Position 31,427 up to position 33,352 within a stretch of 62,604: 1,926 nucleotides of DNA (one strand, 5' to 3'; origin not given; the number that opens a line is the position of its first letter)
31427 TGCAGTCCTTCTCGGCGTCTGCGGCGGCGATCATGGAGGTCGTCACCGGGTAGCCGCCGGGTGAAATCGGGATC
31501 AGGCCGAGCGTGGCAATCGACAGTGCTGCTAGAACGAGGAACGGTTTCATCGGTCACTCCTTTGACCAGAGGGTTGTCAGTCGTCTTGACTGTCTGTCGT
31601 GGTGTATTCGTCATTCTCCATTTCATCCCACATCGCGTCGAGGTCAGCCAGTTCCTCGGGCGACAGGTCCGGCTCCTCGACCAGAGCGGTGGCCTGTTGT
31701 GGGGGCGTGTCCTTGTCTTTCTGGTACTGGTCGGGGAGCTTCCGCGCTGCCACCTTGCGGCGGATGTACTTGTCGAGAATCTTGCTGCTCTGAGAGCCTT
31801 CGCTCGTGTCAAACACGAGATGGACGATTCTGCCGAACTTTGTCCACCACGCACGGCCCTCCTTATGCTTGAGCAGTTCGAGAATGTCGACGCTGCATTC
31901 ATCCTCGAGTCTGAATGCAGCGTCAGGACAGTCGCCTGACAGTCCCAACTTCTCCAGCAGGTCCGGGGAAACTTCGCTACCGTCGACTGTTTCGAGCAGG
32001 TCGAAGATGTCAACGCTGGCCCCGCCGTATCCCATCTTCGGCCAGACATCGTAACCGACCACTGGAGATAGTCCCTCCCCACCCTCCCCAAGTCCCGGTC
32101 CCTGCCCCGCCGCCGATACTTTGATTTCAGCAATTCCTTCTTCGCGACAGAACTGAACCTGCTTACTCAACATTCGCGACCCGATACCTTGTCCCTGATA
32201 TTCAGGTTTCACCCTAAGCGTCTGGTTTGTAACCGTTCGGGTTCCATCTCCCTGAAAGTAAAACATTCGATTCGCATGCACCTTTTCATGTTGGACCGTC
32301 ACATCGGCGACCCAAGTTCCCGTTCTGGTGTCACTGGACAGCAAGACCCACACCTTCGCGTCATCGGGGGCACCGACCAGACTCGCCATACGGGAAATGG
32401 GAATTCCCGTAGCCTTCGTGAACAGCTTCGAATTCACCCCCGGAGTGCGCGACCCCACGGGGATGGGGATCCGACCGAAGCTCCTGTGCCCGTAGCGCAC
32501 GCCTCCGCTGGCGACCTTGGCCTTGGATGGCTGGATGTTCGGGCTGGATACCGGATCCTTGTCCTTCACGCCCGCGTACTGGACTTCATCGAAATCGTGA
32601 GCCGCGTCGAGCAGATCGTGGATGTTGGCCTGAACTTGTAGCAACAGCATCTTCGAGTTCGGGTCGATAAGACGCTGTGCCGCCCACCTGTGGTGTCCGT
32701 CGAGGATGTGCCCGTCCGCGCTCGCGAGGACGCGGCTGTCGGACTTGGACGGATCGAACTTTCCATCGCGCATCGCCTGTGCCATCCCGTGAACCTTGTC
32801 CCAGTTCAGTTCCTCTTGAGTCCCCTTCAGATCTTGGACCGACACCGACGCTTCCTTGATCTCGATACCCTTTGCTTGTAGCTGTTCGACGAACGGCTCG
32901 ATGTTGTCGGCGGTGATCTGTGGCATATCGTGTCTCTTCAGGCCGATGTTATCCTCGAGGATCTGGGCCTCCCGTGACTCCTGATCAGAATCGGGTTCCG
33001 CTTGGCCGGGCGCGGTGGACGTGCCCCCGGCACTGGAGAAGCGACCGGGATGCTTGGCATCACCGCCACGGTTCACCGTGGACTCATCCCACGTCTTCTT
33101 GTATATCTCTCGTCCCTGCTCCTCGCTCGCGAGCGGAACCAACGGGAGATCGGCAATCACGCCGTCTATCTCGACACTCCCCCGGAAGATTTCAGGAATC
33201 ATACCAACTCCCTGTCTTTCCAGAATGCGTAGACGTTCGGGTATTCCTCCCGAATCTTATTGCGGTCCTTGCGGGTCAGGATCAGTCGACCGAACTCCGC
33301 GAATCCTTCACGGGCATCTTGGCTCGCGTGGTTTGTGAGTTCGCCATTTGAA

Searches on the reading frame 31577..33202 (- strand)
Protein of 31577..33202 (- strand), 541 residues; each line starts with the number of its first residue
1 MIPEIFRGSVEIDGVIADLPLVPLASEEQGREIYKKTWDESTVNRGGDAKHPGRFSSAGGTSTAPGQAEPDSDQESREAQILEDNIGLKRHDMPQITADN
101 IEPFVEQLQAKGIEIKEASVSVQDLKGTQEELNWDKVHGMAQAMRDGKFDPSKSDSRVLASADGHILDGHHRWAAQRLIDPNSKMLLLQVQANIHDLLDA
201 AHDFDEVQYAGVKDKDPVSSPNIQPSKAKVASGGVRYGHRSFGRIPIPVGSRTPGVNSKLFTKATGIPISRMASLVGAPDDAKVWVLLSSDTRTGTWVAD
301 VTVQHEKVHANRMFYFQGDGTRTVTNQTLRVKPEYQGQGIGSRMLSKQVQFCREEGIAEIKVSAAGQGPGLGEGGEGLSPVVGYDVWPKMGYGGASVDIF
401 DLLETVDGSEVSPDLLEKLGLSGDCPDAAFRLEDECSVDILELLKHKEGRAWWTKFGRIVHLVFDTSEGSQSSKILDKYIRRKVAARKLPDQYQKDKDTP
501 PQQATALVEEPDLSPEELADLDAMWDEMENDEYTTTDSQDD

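Call 27: search_protein_families(library=pfam, proteins=[window:31577-33202:-], max_evalue=0.01)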
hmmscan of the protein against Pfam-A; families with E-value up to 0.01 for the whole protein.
window:31577-33202:- (541 aa): 4 families
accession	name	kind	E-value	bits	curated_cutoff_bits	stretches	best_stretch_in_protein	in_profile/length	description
PF13508.13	Acetyltransf_7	-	6e-06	27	27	1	297-360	6-65/84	Acetyltransferase (GNAT) domain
PF00583.31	Acetyltransf_1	-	7.4e-06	26.7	20.7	1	314-360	50-96/116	Acetyltransferase (GNAT) family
PF13673.13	Acetyltransf_10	-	0.00092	19.6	23.6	1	329-365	57-95/128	Acetyltransferase (GNAT) domain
PF14542.12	Acetyltransf_CG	-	0.0015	19.1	30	1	313-357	15-58/80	GCN5-related N-acetyl-transferase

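Call 66: search_protein_families(library=phrogs, proteins=[window:31577-33202:-], max_evalue=0.001)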
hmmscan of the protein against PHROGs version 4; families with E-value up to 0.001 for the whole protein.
window:31577-33202:- (541 aa): 3 families
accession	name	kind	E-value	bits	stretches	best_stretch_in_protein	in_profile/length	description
phrog_2859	-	unknown function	1.2e-27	97.3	1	76-217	329-469/740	-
phrog_11358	-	unknown function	3.2e-07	28.6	1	64-209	768-903/3431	-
phrog_1249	-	other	0.00019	22.2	1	322-363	88-129/180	acetyltransferase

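Call 93: search_solved_structures(query=window:31577-33202:-, max_evalue=1)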
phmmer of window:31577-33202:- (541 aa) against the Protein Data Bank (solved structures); distinct sequences matched with E-value up to 1: 4.
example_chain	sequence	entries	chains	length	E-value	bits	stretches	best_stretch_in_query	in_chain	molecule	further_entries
2bei_A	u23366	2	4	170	0.0057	18.8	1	320-363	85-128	Diamine acetyltransferase 2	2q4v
5c82_A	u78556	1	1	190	0.23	13.5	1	321-360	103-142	Nourseothricin acetyltransferase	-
8heh_A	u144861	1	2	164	0.48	12.4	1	329-364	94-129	GNAT family N-acetyltransferase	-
2atr_A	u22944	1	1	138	0.59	12.1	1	316-351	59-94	acetyltransferase, GNAT family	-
